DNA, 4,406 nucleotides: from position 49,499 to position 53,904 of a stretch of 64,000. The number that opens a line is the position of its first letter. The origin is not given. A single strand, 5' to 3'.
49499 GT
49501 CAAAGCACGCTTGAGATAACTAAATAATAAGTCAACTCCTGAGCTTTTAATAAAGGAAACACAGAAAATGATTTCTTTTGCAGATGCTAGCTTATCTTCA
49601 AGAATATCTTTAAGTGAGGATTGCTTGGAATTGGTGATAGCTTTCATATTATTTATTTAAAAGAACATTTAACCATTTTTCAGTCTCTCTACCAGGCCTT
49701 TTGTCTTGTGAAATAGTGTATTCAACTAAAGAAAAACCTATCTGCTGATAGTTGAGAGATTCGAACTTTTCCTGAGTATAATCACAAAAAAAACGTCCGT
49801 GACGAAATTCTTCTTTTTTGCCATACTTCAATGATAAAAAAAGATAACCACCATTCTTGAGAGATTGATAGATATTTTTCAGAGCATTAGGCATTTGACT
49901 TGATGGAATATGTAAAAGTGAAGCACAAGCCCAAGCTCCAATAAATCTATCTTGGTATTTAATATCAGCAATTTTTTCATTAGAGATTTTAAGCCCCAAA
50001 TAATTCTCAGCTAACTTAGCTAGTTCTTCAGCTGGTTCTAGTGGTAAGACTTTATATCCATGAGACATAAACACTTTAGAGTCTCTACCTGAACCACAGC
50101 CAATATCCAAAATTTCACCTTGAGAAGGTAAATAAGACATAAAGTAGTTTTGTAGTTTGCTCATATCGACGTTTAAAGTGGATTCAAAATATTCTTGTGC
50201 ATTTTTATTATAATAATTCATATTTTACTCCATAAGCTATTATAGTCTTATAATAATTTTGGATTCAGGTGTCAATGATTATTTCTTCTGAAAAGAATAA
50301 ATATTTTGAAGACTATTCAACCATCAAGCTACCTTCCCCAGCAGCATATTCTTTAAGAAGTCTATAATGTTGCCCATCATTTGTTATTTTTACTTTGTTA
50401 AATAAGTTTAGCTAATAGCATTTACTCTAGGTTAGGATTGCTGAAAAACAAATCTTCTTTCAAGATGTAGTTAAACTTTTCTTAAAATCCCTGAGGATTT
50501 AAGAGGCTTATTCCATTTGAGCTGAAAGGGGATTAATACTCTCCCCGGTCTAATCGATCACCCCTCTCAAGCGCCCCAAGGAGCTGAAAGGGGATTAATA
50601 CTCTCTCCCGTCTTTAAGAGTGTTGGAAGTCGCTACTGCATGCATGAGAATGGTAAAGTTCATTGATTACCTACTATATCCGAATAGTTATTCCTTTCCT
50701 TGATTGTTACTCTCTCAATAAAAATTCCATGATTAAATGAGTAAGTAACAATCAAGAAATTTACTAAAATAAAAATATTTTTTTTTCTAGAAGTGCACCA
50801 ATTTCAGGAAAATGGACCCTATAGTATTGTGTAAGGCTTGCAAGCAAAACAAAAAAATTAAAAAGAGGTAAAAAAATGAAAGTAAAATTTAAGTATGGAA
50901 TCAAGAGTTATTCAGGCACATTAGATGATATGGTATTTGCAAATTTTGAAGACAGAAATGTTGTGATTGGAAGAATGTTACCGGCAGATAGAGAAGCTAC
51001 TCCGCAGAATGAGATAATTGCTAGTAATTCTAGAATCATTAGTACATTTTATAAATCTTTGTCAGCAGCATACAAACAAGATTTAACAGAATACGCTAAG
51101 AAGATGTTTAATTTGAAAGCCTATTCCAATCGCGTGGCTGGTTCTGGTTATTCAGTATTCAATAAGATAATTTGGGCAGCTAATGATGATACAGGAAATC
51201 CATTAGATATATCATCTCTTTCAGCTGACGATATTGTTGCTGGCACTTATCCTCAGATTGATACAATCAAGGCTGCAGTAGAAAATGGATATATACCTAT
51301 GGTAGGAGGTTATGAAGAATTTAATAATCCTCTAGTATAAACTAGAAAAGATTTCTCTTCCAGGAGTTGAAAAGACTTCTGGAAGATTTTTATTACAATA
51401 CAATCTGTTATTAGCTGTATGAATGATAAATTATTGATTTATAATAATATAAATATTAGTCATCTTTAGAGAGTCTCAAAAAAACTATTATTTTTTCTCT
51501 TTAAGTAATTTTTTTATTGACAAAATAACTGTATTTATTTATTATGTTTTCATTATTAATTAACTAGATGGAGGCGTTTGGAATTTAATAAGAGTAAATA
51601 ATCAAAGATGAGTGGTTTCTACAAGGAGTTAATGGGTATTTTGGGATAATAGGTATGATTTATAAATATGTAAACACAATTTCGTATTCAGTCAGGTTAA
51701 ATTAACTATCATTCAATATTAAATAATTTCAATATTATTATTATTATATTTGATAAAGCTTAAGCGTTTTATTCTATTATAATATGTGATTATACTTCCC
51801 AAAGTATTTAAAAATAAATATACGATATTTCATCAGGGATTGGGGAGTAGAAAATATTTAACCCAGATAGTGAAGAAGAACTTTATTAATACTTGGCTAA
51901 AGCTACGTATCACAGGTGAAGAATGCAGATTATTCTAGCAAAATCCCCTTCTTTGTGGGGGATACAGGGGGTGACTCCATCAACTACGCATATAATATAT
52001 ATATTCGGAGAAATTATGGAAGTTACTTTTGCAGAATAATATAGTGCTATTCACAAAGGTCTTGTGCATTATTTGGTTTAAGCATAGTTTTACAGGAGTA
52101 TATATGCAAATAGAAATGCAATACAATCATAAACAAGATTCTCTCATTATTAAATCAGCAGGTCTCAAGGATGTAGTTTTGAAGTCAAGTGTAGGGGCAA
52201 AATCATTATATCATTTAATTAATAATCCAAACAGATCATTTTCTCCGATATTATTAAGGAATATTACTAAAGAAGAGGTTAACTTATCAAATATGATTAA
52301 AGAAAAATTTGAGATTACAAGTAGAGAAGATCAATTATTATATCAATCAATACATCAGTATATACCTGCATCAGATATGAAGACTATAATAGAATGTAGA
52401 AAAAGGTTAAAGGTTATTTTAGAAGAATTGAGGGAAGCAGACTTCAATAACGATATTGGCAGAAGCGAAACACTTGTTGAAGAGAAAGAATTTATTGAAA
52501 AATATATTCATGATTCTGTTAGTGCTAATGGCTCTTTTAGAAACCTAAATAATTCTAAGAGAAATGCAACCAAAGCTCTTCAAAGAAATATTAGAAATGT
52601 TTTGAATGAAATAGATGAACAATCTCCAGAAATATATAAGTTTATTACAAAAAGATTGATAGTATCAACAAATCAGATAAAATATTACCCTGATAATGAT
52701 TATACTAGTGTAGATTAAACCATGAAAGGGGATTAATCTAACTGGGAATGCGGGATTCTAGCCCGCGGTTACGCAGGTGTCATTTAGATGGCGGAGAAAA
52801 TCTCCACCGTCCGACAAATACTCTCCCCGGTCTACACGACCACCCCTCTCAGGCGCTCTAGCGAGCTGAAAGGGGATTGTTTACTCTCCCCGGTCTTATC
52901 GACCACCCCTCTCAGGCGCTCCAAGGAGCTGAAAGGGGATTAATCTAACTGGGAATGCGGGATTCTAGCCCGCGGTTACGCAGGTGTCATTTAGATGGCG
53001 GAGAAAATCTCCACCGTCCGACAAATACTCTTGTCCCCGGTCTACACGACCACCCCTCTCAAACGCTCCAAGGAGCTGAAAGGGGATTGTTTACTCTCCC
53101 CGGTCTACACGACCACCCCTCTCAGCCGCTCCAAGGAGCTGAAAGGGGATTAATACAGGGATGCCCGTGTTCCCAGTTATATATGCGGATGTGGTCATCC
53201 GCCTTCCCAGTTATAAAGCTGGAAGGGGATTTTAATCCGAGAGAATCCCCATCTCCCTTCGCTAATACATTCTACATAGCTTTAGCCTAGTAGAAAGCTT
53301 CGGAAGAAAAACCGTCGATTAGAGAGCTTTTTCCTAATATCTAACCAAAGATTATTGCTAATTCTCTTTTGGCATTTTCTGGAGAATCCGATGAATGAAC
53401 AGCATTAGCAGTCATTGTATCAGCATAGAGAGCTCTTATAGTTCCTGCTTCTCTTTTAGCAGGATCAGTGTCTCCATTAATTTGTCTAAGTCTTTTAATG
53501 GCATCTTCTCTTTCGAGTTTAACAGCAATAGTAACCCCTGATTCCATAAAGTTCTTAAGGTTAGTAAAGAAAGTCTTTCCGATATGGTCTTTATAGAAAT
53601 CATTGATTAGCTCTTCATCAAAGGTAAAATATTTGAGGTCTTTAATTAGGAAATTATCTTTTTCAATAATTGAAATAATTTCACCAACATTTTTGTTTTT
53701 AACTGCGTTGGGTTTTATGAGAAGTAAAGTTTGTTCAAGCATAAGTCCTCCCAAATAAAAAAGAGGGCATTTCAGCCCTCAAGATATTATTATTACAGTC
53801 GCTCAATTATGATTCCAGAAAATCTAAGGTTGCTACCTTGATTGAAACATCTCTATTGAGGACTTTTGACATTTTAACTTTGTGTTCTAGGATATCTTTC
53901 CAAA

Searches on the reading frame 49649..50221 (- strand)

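Call 13: search_protein_families(library=pfam, proteins=[window:49649-50221:-])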
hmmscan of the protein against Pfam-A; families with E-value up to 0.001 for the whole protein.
window:49649-50221:- (190 aa): 6 families
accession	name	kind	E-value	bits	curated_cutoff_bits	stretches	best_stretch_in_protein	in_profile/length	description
PF13489.12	Methyltransf_23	-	1.7e-11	44.6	27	1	19-132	8-119/164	Methyltransferase domain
PF13649.12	Methyltransf_25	-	1.7e-10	41.9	27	1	37-125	1-97/97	Methyltransferase domain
PF08241.18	Methyltransf_11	-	2.6e-10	41.2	21.2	1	38-129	1-95/95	Methyltransferase domain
PF08242.18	Methyltransf_12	-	1.6e-06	29.2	30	1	38-127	1-98/98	Methyltransferase domain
PF03848.20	TehB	-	7.9e-06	25.9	20.4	1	28-128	25-131/193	Tellurite resistance protein TehB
PF13847.12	Methyltransf_31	-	0.00059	20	27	0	34-130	4-110/145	Methyltransferase domain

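Call 59: search_protein_families(library=padloc, proteins=[window:49649-50221:-], max_evalue=0.01)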
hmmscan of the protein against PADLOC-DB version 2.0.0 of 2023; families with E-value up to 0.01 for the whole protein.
window:49649-50221:- (190 aa): 1 family
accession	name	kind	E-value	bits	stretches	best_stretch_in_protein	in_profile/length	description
PDLC04134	mad2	-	7.2e-09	33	1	23-140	279-405/492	mads_2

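Call 60: search_protein_families(library=ncbifam, proteins=[window:49649-50221:-], max_evalue=0.01)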
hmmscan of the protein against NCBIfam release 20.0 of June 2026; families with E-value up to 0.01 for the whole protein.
window:49649-50221:- (190 aa): 12 families
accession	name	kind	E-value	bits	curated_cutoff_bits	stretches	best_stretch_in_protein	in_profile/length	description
NF045667.1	MTase_DVU1556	equivalog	2.4e-08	33.7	155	1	31-137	20-127/213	DVU_1556 family methyltransferase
NF008992.0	PRK12335.1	equivalog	2.1e-07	30.4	303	1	8-168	97-259/289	SAM-dependent methyltransferase TehB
NF008405.0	PRK11207.1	equivalog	2.2e-05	24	218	1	34-128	31-131/198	tellurite resistance methyltransferase TehB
TIGR00477.1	tehB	equivalog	0.00011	21.7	219.5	1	33-127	73-172/238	tellurite resistance methyltransferase TehB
TIGR02072.1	BioC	equivalog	0.00014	21.8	184.95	1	28-131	24-134/244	malonyl-ACP O-methyltransferase BioC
NF043040.1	corrin_prot_MT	hypoth_equivalog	0.00015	21.3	180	1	21-128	28-146/216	corrinoid protein-associated methyltransferase CpaM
NF041820.1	daptide_MTase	equivalog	0.00016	21.3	175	1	32-72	35-75/243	daptide-type RiPP biosynthesis methyltransferase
TIGR02021.1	BchM-ChlM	equivalog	0.00033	20.1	158.9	1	21-120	38-146/218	magnesium protoporphyrin IX methyltransferase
TIGR01983.1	UbiG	equivalog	0.00036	19.9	102.95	1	24-130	49-152/228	bifunctional 2-polyprenyl-6-hydroxyphenol methylase/3-demethylubiquinol 3-O-methyltransferase UbiG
NF001453.0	PRK00312.1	equivalog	0.00064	19.3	188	1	33-139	80-185/217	protein-L-isoaspartate(D-aspartate) O-methyltransferase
TIGR04345.1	ovoA_Cterm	equivalog_domain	0.0022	17.6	170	0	20-48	26-56/242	putative 4-mercaptohistidine N1-methyltransferase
NF045649.1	2X_seleno_MduS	exception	0.0044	16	380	1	36-144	44-162/338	methyltransferase domain-containing selenoprotein MduS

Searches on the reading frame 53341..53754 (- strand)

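Call 12: search_protein_families(library=pfam, proteins=[window:53341-53754:-])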
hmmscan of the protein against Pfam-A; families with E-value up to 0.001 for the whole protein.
window:53341-53754:- (137 aa): 1 family
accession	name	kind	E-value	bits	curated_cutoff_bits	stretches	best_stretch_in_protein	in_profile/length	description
PF00334.24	NDK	-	3.8e-44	150.3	27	1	7-136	1-130/135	Nucleoside diphosphate kinase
